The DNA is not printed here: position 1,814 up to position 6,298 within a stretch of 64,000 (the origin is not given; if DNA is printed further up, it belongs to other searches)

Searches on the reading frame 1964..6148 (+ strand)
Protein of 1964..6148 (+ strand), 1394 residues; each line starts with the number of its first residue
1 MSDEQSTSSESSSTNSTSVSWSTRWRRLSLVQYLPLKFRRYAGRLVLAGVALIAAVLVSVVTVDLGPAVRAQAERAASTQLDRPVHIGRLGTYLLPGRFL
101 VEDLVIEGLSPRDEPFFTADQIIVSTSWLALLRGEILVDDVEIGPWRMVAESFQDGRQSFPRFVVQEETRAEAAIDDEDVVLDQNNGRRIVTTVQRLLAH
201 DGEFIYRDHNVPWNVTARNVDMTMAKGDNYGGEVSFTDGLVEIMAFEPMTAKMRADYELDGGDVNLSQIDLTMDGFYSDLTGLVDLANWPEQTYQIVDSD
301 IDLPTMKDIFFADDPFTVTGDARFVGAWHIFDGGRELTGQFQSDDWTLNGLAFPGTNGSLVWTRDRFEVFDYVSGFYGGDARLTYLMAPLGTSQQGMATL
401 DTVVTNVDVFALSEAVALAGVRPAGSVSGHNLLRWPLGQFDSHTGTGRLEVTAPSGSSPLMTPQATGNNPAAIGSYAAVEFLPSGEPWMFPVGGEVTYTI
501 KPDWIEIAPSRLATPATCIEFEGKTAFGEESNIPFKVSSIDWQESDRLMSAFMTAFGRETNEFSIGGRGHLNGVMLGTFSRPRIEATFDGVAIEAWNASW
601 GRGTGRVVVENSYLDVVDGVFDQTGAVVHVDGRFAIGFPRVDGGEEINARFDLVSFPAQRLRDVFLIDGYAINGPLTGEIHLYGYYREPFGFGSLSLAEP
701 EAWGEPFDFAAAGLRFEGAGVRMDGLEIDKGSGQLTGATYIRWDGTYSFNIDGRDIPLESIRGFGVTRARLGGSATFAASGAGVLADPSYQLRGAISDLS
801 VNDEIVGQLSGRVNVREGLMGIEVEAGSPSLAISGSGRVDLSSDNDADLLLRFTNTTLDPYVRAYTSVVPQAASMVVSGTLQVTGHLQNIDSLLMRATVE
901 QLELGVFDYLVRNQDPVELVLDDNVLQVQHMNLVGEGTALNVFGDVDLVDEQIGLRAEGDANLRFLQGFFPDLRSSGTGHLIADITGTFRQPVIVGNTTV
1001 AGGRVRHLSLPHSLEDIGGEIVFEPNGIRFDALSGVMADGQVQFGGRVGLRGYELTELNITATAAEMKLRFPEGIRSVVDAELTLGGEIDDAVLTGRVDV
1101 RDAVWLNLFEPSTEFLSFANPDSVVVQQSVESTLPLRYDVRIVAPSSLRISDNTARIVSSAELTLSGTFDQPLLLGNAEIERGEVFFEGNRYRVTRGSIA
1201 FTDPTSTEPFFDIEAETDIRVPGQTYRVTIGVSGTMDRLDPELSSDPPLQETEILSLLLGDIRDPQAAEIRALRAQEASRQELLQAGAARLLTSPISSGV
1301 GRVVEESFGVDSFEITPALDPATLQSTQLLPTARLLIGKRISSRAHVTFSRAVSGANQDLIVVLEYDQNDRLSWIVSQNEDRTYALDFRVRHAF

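Call 20: search_protein_families(library=pfam, proteins=[window:1964-6148:+], max_evalue=0.00001)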
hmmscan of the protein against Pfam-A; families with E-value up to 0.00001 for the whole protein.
window:1964-6148:+ (1394 aa): 2 families
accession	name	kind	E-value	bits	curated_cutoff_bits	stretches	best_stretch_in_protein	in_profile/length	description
PF04357.19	TamB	-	4e-38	132.1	22.4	1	1037-1388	7-377/381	TamB, inner membrane protein subunit of TAM complex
PF05359.17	DUF748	-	3.7e-10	39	50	1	38-226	10-186/1037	Domain of Unknown Function (DUF748)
